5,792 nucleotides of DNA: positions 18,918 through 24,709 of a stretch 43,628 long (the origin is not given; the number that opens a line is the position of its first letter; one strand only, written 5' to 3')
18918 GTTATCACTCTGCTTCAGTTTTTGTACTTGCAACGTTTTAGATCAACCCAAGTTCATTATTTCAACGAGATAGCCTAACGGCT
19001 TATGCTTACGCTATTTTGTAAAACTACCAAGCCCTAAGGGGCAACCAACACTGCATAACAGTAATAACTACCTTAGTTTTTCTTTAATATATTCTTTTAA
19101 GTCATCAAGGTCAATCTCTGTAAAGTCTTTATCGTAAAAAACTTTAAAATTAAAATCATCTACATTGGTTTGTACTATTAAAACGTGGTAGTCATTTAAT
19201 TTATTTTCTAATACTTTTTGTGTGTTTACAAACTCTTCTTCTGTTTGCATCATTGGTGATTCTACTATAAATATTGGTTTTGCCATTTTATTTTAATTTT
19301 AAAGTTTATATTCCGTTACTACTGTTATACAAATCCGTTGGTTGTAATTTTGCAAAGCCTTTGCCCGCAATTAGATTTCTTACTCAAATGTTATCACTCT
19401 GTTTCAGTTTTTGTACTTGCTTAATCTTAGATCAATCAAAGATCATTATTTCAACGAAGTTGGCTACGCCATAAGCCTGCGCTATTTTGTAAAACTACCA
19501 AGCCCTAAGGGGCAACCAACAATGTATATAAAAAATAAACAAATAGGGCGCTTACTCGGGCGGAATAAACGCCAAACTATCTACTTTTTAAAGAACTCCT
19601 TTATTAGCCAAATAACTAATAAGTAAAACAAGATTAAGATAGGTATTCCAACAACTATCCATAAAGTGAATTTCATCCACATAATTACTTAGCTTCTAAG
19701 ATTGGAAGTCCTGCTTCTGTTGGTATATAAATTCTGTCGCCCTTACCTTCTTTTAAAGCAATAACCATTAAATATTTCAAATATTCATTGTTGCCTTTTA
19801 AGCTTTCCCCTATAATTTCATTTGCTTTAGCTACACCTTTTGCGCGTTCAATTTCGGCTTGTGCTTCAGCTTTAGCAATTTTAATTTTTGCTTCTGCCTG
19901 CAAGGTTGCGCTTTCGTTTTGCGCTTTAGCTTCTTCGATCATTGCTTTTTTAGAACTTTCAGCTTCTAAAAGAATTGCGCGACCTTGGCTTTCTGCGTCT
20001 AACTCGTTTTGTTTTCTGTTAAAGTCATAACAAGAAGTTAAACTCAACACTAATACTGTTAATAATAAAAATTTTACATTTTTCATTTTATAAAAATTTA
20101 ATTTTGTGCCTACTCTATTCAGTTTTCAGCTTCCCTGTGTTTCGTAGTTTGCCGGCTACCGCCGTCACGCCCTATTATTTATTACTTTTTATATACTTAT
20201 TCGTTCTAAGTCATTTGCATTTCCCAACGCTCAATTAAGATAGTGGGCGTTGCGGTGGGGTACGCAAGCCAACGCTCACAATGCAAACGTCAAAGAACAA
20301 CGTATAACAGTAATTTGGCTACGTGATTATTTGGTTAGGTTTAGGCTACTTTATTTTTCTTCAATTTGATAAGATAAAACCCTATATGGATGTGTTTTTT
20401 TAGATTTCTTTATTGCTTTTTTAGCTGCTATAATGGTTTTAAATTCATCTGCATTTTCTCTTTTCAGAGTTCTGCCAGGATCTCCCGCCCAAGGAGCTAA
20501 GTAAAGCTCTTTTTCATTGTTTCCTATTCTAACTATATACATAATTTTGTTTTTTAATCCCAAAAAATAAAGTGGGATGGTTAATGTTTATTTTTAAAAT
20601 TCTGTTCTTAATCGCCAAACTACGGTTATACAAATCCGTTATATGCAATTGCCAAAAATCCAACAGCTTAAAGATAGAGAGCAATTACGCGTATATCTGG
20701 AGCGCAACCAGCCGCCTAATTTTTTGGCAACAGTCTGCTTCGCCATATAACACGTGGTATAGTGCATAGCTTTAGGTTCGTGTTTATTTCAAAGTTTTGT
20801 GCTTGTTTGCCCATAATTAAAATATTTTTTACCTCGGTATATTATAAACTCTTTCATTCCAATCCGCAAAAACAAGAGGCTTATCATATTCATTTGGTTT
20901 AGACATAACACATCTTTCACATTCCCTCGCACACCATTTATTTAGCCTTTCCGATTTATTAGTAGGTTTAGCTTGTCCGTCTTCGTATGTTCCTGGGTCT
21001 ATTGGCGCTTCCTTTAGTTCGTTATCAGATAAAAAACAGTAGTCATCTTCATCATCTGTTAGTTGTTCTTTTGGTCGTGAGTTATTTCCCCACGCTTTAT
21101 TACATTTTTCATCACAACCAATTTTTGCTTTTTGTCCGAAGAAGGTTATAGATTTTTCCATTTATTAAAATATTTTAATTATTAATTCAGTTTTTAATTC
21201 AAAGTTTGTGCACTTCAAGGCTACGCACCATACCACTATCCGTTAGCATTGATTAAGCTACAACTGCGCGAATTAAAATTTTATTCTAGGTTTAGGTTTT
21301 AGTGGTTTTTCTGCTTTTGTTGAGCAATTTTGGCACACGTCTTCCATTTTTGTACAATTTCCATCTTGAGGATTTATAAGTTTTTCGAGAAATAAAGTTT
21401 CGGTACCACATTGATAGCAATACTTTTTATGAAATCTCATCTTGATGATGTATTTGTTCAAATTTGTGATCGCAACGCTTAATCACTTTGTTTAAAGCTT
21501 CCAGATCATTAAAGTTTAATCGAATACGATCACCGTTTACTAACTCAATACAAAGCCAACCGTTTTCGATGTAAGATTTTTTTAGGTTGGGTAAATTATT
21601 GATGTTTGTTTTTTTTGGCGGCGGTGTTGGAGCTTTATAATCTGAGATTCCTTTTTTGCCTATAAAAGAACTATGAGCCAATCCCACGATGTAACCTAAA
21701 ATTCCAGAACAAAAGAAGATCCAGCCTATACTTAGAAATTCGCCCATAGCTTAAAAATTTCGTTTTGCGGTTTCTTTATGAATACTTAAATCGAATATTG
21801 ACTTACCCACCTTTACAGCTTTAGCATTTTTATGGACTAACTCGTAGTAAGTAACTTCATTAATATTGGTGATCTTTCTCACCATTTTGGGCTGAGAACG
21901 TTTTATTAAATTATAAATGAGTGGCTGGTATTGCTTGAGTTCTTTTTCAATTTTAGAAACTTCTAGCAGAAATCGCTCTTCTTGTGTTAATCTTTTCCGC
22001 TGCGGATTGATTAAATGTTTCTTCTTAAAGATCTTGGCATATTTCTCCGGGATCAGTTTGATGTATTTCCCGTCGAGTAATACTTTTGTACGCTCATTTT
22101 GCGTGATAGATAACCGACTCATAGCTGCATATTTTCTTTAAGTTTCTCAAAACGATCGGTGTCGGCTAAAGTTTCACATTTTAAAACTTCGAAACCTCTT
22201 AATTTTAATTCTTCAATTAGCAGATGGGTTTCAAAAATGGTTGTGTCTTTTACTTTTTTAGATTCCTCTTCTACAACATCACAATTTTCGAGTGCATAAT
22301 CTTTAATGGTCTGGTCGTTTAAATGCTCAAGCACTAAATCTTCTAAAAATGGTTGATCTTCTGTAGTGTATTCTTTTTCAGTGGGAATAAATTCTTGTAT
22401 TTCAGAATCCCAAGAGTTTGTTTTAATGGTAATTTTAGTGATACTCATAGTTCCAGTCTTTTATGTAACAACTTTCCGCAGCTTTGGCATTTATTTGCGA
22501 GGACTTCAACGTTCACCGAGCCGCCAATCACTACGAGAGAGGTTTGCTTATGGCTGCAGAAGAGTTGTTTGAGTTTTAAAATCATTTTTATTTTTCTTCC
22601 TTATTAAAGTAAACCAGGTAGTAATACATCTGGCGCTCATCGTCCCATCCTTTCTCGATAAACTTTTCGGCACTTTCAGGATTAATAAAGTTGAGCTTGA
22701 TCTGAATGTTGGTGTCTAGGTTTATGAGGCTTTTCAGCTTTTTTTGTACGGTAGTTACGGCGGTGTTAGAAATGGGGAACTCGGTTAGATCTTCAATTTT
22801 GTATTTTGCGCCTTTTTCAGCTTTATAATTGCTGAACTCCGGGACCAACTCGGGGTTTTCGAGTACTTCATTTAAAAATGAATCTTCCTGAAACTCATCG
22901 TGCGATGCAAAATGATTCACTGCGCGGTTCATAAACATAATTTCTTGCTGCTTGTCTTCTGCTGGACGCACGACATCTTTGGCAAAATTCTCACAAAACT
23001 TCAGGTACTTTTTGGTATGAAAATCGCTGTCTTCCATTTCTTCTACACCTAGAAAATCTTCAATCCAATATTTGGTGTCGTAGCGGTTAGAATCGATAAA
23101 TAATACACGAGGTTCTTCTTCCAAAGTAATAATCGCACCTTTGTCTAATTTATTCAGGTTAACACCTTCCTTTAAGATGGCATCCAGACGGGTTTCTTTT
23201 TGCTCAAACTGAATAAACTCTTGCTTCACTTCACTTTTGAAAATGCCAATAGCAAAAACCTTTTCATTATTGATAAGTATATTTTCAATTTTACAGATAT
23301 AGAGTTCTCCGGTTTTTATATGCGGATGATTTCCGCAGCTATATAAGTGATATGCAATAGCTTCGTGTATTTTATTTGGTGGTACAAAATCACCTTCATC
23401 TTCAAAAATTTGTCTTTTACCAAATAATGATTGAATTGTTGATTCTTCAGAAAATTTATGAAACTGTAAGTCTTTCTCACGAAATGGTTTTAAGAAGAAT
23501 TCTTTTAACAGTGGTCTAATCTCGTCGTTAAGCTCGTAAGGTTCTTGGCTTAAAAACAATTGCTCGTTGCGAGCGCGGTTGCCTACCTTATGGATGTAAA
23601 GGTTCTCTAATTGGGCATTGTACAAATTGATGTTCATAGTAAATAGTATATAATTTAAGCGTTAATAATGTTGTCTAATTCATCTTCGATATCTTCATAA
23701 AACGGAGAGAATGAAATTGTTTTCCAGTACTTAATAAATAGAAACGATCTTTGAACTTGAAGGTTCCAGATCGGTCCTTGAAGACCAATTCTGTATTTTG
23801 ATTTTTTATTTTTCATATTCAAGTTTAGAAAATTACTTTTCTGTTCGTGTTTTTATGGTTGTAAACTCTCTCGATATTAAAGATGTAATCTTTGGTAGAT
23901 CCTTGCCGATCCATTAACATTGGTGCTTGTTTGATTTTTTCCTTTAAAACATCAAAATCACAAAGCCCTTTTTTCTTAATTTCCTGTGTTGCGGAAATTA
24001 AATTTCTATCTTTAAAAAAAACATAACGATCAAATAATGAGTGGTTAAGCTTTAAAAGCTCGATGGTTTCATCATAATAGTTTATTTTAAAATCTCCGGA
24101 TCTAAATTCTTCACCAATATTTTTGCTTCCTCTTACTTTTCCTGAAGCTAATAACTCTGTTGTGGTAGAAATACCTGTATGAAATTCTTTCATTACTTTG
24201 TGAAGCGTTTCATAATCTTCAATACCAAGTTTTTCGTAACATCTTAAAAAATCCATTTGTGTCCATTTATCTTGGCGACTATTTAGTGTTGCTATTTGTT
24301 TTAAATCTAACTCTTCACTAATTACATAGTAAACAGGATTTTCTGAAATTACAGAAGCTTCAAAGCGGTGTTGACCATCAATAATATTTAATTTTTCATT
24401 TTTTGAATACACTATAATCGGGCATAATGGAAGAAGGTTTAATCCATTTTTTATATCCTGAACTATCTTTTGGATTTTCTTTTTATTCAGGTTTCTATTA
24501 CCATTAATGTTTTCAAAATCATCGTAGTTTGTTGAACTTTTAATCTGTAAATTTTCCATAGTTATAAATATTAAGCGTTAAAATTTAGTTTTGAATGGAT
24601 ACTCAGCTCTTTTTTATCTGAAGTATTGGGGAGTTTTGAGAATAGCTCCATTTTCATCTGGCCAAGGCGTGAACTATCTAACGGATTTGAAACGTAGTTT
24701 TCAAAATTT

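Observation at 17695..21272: Array of small genes separated by a mosaic family of roughly 110-210-bp non-coding cassettes with pairable ends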

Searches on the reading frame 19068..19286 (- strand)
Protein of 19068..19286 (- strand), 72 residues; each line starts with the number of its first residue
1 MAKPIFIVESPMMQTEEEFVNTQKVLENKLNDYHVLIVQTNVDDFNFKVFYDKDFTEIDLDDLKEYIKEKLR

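Call 17: search_protein_families(library=pfam, proteins=[window:19068-19286:-], max_evalue=0.01)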
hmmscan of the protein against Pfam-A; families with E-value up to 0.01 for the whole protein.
window:19068-19286:- (72 aa): 0 families

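Call 18: search_protein_families(library=phrogs, proteins=[window:19068-19286:-], max_evalue=0.01)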
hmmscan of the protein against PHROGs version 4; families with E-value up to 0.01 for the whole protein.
window:19068-19286:- (72 aa): 0 families

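Call 19: find_encoding_contigs(protein=window:19068-19286:-, flank=10000, max_places=10)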
Protein window:19068-19286:- (72 aa): 23 contigs read that carry it; 3 places shown.
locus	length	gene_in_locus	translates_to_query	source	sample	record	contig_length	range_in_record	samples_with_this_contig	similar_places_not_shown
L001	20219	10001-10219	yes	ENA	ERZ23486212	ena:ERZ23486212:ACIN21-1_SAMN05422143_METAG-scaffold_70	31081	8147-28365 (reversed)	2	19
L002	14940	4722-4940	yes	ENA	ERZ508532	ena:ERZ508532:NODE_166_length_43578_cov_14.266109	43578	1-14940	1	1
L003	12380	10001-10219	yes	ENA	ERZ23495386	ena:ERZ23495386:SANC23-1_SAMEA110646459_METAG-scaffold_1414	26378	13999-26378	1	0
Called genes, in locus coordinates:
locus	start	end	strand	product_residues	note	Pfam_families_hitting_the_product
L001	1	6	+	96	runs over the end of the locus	-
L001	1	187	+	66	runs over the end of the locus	-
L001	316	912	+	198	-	PF00196:GerE (weak)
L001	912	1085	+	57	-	-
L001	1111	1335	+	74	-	-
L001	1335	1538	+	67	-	-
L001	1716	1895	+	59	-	-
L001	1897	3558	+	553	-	-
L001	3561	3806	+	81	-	-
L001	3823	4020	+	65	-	-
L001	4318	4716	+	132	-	-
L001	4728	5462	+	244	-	-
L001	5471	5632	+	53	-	-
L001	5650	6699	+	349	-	PF04245:NA37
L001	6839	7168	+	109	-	-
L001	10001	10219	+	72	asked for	-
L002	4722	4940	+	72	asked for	-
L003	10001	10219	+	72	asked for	-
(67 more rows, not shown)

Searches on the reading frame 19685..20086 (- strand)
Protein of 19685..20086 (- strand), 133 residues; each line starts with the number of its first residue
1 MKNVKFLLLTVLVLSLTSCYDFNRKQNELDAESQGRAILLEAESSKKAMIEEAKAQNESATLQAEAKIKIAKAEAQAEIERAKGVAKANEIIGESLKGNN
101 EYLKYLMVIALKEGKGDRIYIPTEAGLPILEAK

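Call 17: search_protein_families(library=pfam, proteins=[window:19685-20086:-], max_evalue=0.01)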
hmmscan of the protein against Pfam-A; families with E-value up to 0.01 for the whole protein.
window:19685-20086:- (133 aa): 0 families

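Call 18: search_protein_families(library=phrogs, proteins=[window:19685-20086:-], max_evalue=0.01)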
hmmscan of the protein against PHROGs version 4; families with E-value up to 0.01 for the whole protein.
window:19685-20086:- (133 aa): 3 families
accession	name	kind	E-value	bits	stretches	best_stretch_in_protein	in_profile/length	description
phrog_11227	-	other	1.8e-34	119.6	2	62-132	58-129/138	protease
phrog_200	-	other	6.1e-08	33.2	1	49-107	275-330/379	lipoprotein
phrog_29839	-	unknown function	0.0051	18.1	1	38-82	14-58/84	-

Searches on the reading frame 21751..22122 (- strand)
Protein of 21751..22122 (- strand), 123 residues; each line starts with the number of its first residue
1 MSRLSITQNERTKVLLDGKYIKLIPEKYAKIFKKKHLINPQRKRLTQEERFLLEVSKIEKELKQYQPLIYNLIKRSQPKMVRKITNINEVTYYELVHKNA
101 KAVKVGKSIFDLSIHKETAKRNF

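Call 17: search_protein_families(library=pfam, proteins=[window:21751-22122:-], max_evalue=0.01)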
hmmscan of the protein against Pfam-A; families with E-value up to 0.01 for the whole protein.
window:21751-22122:- (123 aa): 1 family
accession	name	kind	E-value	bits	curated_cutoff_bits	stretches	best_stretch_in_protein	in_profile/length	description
PF15460.11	SAS4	-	0.0052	17.3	24.4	1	42-98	13-70/99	Something about silencing, SAS, complex subunit 4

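Call 18: search_protein_families(library=phrogs, proteins=[window:21751-22122:-], max_evalue=0.01)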
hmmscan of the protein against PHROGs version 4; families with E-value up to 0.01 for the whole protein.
window:21751-22122:- (123 aa): 1 family
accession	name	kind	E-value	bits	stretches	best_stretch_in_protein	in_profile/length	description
phrog_20113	-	unknown function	0.009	16.3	1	35-100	212-281/333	-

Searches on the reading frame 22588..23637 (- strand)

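Call 32: search_protein_families(library=pfam, proteins=[window:22588-23637:-], max_evalue=0.001)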
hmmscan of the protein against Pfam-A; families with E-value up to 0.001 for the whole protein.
window:22588-23637:- (349 aa): 1 family
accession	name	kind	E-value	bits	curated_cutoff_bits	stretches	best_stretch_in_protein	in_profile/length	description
PF04245.18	NA37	-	5.3e-46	157.9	24.6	1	15-331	2-320/325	37-kD nucleoid-associated bacterial protein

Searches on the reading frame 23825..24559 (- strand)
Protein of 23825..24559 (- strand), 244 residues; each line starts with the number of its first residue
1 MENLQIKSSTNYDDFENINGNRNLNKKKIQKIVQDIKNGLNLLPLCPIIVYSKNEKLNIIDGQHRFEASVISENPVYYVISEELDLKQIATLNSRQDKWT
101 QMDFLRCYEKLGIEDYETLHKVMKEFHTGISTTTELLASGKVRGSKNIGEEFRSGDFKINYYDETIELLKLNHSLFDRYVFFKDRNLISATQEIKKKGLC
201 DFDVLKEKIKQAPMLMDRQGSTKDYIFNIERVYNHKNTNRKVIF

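Call 32: search_protein_families(library=pfam, proteins=[window:23825-24559:-], max_evalue=0.001)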
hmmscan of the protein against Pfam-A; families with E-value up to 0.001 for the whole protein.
window:23825-24559:- (244 aa): 0 families

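Call 70: search_protein_families(library=pfam, proteins=[window:23825-24559:-], max_evalue=1)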
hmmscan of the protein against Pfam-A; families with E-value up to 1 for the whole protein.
window:23825-24559:- (244 aa): 2 families
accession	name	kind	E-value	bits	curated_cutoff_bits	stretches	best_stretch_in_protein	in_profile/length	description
PF03235.19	GmrSD_N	-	0.0015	19.1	33.2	1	26-178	25-152/199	GmrSD restriction endonuclease, N-terminal domain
PF14072.11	DndB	-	0.034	13.6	29.1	1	52-68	95-111/338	DNA-sulfur modification-associated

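Call 71: search_protein_families(library=phrogs, proteins=[window:23825-24559:-], max_evalue=0.001)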
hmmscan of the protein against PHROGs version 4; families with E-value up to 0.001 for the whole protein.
window:23825-24559:- (244 aa): 3 families
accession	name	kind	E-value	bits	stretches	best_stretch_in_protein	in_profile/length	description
phrog_12305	-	DNA, RNA and nucleotide metabolism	1.9e-23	84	1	5-238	9-237/271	ParB-like partition protein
phrog_1033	-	DNA, RNA and nucleotide metabolism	4.7e-06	27.6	1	21-112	48-149/334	ParB-like partition protein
phrog_5931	-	unknown function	7.9e-06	26.6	1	19-91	28-97/282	-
